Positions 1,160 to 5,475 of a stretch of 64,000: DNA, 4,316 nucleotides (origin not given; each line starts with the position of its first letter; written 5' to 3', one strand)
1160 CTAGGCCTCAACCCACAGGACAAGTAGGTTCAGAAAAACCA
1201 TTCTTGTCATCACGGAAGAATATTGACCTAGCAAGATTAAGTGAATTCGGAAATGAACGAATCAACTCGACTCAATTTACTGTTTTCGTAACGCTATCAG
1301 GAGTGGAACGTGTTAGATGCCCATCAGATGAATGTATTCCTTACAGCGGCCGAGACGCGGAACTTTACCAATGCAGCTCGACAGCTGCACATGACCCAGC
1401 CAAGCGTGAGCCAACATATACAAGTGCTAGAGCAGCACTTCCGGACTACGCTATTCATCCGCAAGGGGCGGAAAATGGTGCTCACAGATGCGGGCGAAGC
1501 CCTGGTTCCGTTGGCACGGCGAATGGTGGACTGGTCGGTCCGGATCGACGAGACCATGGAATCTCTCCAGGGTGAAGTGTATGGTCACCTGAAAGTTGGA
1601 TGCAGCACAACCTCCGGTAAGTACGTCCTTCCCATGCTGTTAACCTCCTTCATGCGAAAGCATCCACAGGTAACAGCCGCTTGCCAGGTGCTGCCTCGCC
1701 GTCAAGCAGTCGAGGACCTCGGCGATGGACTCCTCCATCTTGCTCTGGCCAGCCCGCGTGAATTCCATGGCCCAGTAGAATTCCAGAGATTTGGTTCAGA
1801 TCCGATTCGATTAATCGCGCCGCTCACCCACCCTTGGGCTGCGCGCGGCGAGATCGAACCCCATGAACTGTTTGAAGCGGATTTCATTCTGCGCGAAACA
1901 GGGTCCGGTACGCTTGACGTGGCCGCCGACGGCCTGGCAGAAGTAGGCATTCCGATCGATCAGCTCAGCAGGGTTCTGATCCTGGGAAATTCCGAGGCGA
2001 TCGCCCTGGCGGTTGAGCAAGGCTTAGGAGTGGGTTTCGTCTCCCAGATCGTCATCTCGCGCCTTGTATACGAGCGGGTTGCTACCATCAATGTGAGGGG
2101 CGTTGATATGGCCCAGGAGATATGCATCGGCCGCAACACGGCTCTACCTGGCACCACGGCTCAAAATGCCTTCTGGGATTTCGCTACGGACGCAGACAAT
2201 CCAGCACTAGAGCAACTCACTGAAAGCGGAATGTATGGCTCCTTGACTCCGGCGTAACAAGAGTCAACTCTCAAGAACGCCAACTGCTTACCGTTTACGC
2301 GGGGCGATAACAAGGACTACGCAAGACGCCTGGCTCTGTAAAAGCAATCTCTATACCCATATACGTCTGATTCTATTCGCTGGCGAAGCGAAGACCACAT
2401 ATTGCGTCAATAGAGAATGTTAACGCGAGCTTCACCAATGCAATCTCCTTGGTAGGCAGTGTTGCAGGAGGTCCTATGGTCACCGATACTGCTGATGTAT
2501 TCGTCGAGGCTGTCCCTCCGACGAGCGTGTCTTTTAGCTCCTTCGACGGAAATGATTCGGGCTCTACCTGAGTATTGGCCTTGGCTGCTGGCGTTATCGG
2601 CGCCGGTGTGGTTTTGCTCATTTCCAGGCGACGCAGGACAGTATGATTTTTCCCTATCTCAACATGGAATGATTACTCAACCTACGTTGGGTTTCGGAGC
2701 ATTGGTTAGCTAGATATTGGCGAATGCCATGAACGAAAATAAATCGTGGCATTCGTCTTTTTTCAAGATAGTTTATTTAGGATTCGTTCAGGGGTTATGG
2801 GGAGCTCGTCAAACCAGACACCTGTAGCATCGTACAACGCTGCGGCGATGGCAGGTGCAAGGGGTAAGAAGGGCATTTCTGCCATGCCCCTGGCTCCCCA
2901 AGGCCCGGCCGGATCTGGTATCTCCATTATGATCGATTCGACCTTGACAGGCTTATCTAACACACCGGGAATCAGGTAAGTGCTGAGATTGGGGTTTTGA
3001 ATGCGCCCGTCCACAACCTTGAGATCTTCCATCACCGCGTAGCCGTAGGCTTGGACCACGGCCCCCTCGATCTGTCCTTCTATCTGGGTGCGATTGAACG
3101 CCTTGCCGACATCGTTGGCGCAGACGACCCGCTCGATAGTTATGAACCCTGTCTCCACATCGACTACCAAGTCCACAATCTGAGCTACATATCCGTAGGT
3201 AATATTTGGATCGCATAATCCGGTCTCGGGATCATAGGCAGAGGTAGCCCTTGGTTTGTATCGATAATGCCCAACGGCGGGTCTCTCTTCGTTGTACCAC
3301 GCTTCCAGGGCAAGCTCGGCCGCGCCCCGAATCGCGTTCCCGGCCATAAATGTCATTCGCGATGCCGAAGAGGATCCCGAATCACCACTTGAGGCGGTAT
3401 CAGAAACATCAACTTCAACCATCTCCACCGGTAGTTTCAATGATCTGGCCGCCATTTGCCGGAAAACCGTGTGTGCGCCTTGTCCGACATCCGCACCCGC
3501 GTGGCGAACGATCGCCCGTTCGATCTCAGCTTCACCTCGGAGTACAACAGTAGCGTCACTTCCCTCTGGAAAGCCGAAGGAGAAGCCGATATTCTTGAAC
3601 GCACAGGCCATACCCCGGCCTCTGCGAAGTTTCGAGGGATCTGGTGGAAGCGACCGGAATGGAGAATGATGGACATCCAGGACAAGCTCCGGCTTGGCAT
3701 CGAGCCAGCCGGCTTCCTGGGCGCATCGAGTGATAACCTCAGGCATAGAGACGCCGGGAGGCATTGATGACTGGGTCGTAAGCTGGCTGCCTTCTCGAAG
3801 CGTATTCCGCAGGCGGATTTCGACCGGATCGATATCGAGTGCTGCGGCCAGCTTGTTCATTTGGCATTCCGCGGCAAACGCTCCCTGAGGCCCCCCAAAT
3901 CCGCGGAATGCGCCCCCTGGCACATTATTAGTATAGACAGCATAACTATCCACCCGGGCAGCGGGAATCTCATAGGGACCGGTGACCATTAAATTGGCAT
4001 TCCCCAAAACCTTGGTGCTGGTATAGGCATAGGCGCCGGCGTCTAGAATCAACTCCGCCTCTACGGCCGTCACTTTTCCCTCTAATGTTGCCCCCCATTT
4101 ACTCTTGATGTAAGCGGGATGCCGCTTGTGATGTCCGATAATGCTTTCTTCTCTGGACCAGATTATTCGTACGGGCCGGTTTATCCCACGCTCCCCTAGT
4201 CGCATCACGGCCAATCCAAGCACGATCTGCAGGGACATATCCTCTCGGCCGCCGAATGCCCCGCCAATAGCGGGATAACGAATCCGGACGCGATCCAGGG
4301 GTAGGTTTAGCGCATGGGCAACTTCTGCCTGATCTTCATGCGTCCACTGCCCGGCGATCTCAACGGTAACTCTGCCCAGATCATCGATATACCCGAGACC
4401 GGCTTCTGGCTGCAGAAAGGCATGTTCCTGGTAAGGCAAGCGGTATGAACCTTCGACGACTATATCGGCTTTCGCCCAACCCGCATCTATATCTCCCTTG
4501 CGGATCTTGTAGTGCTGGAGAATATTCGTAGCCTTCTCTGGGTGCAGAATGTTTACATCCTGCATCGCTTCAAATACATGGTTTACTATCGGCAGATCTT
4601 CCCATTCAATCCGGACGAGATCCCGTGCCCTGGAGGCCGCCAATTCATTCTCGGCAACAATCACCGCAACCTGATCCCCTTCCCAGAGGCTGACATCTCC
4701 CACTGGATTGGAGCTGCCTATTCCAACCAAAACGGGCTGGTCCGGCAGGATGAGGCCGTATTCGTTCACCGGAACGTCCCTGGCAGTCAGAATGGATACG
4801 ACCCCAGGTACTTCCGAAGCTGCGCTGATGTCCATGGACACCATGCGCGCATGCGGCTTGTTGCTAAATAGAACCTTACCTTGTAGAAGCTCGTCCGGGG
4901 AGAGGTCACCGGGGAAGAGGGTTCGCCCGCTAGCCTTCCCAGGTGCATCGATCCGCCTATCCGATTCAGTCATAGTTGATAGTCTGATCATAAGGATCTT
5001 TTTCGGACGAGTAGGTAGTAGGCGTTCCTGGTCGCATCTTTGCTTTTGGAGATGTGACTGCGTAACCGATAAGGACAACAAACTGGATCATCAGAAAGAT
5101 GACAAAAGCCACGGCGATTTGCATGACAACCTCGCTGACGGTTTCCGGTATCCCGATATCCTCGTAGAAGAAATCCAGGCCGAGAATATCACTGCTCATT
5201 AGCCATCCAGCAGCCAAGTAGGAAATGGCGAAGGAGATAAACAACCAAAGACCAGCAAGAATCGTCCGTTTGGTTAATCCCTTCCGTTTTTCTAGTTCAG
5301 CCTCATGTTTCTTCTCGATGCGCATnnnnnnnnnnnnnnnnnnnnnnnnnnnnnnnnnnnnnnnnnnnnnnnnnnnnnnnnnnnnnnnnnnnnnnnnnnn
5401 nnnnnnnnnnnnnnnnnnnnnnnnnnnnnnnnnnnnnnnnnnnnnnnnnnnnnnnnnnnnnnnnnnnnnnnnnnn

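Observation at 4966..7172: Duplicated small two-TM proteins interleaved with and translationally coupled to the Mo-hydroxylase subunits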

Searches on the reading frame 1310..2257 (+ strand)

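Call 6: search_protein_families(library=pfam, proteins=[window:1310-2257:+], max_evalue=0.1)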
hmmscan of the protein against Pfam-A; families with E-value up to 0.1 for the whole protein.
window:1310-2257:+ (315 aa): 6 families
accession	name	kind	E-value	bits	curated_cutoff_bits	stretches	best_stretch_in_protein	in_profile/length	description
PF03466.25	LysR_substrate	-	2.8e-35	122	28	1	89-295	3-207/209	LysR substrate binding domain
PF00126.33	HTH_1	-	1.4e-22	79.8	26.6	1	5-63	2-60/60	Bacterial regulatory helix-turn-helix protein, lysR family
PF12849.12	PBP_like_2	-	0.01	16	27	1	88-213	6-156/267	PBP superfamily domain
PF12840.13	HTH_20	-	0.012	16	27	1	13-43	15-45/51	Helix-turn-helix domain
PF12727.12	PBP_like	-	0.02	14.5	27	0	191-238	95-143/193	PBP superfamily domain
PF01022.26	HTH_5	-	0.073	13.4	22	0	23-42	22-41/47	Bacterial regulatory protein, arsR family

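Call 7: search_protein_families(library=ncbifam, proteins=[window:1310-2257:+], max_evalue=0.1)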
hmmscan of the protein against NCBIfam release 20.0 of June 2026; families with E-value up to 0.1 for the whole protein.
window:1310-2257:+ (315 aa): 58 families (the best 25 are shown)
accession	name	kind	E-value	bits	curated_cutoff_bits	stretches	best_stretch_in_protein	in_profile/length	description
NF040786.1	LysR_Sec_metab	equivalog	1.1e-56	192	250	1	3-293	2-295/298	selenium metabolism-associated LysR family transcriptional regulator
TIGR03339.1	phn_lysR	subfamily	6.6e-44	150.2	341.1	1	6-269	1-256/279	aminoethylphosphonate catabolism associated LysR family transcriptional regulator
NF045990.1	TransRegCbbRRhodb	equivalog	9.2e-36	123.4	450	1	5-293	9-297/304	LysR family regulator CbbR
NF040889.1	trans_reg_YeiE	equivalog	1.3e-34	119.8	480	1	5-254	6-248/288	DNA-binding transcriptional regulator YeiE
NF008722.0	PRK11716.1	equivalog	5.3e-34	117.6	246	1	2-291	1-289/293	HTH-type transcriptional activator IlvY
NF047520.1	trans_act_CidR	equivalog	1.6e-29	103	415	1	3-272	2-268/292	cidABC operon transcriptional activator CidR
NF008095.0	PRK10837.1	subfamily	3.6e-29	101.9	281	1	5-260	6-254/290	LysR family transcriptional regulator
NF053705.1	TransRegGltCGpos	equivalog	1e-27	97.1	350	1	4-293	3-290/300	glutamate biosynthesis transcriptional regulator GltC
NF041036.1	decaheme_TF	subfamily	1.4e-27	97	210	1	5-267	4-267/301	multiheme cytochrome-associated LysR family transcriptional regulator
NF008416.0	PRK11242.1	equivalog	5.2e-26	91.6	277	1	6-195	5-195/300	transcriptional regulator CynR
NF058504.1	TransRegCcpCBac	equivalog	3e-24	85.9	400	1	6-145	5-144/287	transcriptional regulator CcpC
NF045775.1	acetoin_reg_AlsR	exception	7.9e-23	81.4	430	1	5-194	4-193/290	acetoin biosynthesis transcriptional regulator AlsR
NF007385.0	PRK09906.1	equivalog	6.8e-22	77.9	356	1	7-201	6-200/296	DNA-binding transcriptional regulator HcaR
NF008361.0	PRK11151.1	equivalog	1e-20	74.2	329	1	7-214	6-213/305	DNA-binding transcriptional regulator OxyR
NF007439.0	PRK09986.1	equivalog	2.7e-19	69.7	290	1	7-194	12-201/296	LysR family transcriptional regulator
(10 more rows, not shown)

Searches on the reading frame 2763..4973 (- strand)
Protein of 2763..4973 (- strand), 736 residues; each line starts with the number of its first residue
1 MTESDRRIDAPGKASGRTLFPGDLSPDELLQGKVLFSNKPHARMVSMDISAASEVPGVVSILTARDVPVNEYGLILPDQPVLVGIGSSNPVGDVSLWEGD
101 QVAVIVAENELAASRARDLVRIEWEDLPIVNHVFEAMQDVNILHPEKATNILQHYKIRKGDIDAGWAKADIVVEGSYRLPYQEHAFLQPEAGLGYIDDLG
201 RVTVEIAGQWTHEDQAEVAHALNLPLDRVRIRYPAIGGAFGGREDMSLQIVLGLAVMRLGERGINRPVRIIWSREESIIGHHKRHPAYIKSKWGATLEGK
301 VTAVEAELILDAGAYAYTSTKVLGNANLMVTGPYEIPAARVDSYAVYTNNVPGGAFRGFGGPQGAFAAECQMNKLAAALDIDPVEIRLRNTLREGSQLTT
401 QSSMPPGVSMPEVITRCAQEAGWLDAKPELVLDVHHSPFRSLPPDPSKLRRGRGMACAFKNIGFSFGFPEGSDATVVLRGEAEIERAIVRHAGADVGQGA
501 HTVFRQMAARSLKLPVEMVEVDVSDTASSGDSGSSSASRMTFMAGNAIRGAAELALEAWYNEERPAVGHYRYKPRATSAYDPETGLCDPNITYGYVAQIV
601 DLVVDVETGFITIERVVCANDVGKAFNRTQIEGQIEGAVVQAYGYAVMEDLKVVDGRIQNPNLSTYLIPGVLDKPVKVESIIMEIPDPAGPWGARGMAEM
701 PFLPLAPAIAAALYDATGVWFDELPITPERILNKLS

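Call 6: search_protein_families(library=pfam, proteins=[window:2763-4973:-], max_evalue=0.1)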
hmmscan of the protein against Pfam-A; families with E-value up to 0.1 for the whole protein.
window:2763-4973:- (736 aa): 3 families
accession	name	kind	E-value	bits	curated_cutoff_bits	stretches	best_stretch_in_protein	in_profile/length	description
PF02738.23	MoCoBD_1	-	9.8e-73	244.7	27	1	143-390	1-243/244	Molybdopterin cofactor-binding domain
PF20256.3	MoCoBD_2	-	1.7e-50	172.6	27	2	553-675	165-283/283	Molybdopterin cofactor-binding domain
PF01315.27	Ald_Xan_dh_C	-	6.2e-16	59.1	31.3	1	23-128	9-110/110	Aldehyde oxidase and xanthine dehydrogenase, a/b hammerhead domain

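Call 7: search_protein_families(library=ncbifam, proteins=[window:2763-4973:-], max_evalue=0.1)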
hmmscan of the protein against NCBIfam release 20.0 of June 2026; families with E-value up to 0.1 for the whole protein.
window:2763-4973:- (736 aa): 13 families
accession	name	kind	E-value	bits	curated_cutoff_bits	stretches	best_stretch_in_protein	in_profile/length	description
TIGR03196.1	pucD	equivalog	3.3e-153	511.9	783.65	2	5-553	7-536/763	xanthine dehydrogenase subunit D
TIGR03311.1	Se_dep_XDH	equivalog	1.2e-125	420.6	830.45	2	6-414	167-563/848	selenium-dependent xanthine dehydrogenase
NF043082.1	XdhA_XDHase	equivalog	4.9e-121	405.2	780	2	3-553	3-539/758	xanthine dehydrogenase subunit XdhA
TIGR03194.1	4hydrxCoA_A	equivalog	8.7e-120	401.3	994.55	2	7-553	3-523/746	4-hydroxybenzoyl-CoA reductase subunit alpha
NF007426.0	PRK09970.1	equivalog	2.6e-116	389.5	916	2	4-554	9-543/761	xanthine dehydrogenase molybdenum-binding subunit XdhA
NF045668.1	pterin_aldehy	equivalog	4.9e-103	345.9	1100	1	13-735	187-904/905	molybdopterin-dependent aldehyde oxidoreductase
TIGR02965.1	xanthine_xdhB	equivalog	5.6e-79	266.2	849.5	2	13-553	13-526/758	xanthine dehydrogenase molybdopterin binding subunit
NF041018.1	glyceraldDH_alpha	equivalog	4.3e-78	263.4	790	3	9-394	11-394/741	glyceraldehyde dehydrogenase subunit alpha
TIGR03313.1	Se_sel_red_Mo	hypoth_equivalog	3.6e-72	243.4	1101.9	3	150-554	352-740/951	molybdopterin-dependent oxidoreductase Mo/Fe-S-binding subunit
NF040766.1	CODH_aero_grp5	exception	2.4e-64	217.8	950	2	15-553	19-547/785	aerobic carbon-monoxide dehydrogenase large subunit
NF041671.1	peri_hyde_PaoC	equivalog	2.4e-63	214.7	1180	1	4-735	21-731/735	aldehyde oxidoreductase molybdenum-binding subunit PaoC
TIGR02416.1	CO_dehy_Mo_lg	equivalog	1.8e-52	178.6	991.15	3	23-394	15-397/770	aerobic carbon-monoxide dehydrogenase large subunit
TIGR02969.1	mam_aldehyde_ox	subfamily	2.2e-44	151.3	1912.3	1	33-679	609-1241/1330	aldehyde oxidase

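Call 75: search_solved_structures(query=window:2763-4973:-, max_evalue=1e-30)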
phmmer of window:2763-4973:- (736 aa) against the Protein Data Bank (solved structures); distinct sequences matched with E-value up to 1e-30: 41.
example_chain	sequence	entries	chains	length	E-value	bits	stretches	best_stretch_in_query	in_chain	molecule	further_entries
1rm6_A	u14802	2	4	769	7.1e-80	272.6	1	8-553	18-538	4-hydroxybenzoyl-CoA reductase alpha subunit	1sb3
3hrd_A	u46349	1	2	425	2.2e-74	254.4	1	7-420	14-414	Nicotinate dehydrogenase large molybdopterin subunit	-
1dgj_A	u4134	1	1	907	4.6e-70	240.2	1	12-734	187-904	ALDEHYDE OXIDOREDUCTASE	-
1sij_A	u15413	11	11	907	9e-67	229.3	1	34-735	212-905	Aldehyde oxidoreductase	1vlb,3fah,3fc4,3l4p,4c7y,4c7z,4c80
1wyg_A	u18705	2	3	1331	3.5e-60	207.5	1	12-716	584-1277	Xanthine dehydrogenase/oxidase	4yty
2ckj_A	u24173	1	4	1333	4.5e-60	207.2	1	10-716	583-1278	XANTHINE OXIDOREDUCTASE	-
4yrw_A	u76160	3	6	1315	4.5e-60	207.2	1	12-716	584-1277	Xanthine dehydrogenase/oxidase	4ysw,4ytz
2e3t_A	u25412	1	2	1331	4.7e-60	207.1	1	12-716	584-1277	Xanthine dehydrogenase/oxidase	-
6adj_A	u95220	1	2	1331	4.7e-60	207.1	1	12-716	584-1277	Xanthine dehydrogenase/oxidase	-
6abu_A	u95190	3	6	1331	4.7e-60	207.1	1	12-716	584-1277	Xanthine dehydrogenase/oxidase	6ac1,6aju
3sr6_C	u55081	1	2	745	4.7e-60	207.1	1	11-716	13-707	Xanthine dehydrogenase/oxidase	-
3an1_A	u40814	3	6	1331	4.7e-60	207.1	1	12-716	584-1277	Xanthine dehydrogenase/oxidase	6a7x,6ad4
6ac4_A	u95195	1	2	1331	4.7e-60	207.1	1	12-716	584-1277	Xanthine dehydrogenase/oxidase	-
3etr_C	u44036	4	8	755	5e-60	207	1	11-716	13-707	Xanthine dehydrogenase/oxidase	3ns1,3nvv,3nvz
3nrz_C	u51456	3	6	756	5.1e-60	207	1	11-716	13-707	Xanthine dehydrogenase/oxidase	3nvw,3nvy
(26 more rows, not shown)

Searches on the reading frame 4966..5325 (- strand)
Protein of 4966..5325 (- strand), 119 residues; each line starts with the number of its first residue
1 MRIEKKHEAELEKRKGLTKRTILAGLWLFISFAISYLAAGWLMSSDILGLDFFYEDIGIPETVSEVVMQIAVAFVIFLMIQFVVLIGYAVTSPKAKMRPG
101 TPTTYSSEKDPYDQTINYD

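Call 6: search_protein_families(library=pfam, proteins=[window:4966-5325:-], max_evalue=0.1)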
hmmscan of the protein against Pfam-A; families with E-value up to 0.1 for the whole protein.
window:4966-5325:- (119 aa): 1 family
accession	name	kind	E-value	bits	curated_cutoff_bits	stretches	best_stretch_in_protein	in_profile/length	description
PF17332.7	DUF5592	-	0.053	14.4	26.7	0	62-97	34-70/89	Family of unknown function (DUF5592)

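Call 7: search_protein_families(library=ncbifam, proteins=[window:4966-5325:-], max_evalue=0.1)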
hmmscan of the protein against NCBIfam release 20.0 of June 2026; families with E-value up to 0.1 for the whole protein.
window:4966-5325:- (119 aa): 1 family
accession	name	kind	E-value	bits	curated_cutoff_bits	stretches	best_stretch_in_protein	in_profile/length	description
TIGR03647.1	Na_symport_sm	subfamily_domain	0.017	15.4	26.05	1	22-54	12-44/77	sodium/substrate symporter small subunit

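Call 9: find_homologous_proteins(query=window:4966-5325:-, max_evalue=0.001)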
Query window:4966-5325:- (119 aa): 15 proteins with E <= 0.001 among 20 candidates.
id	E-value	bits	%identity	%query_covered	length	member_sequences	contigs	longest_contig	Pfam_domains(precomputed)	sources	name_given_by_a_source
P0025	2.0e-71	255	100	100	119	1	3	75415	-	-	-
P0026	2.6e-65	236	90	100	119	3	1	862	-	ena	-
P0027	6.4e-62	225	89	100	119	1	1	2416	-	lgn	-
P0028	1.1e-59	218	85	100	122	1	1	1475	-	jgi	jgi:hypothetical protein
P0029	6.5e-59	215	82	100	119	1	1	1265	-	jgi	jgi:uncharacterized membrane protein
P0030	7.6e-58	212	82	100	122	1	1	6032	-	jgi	jgi:uncharacterized BrkB/YihY/UPF0761 family membrane protein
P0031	3.6e-57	209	82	100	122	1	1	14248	-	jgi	jgi:hypothetical protein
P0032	8.9e-55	202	77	100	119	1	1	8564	-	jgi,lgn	jgi:hypothetical protein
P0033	1.3e-53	198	76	100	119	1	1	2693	-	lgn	-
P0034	5.3e-47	177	66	99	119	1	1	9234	-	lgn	-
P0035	8.3e-46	173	69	98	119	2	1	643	-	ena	-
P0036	1.7e-45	172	70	100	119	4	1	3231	-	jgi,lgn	jgi:uncharacterized BrkB/YihY/UPF0761 family membrane protein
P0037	8.9e-45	170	67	100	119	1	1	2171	-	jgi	jgi:hypothetical protein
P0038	3.7e-29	119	51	97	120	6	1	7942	-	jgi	-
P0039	6.3e-28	115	51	97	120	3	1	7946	-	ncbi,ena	ncbi:MAG: hypothetical protein ACK2T3_06655 [Candidatus Promineifilaceae bacterium]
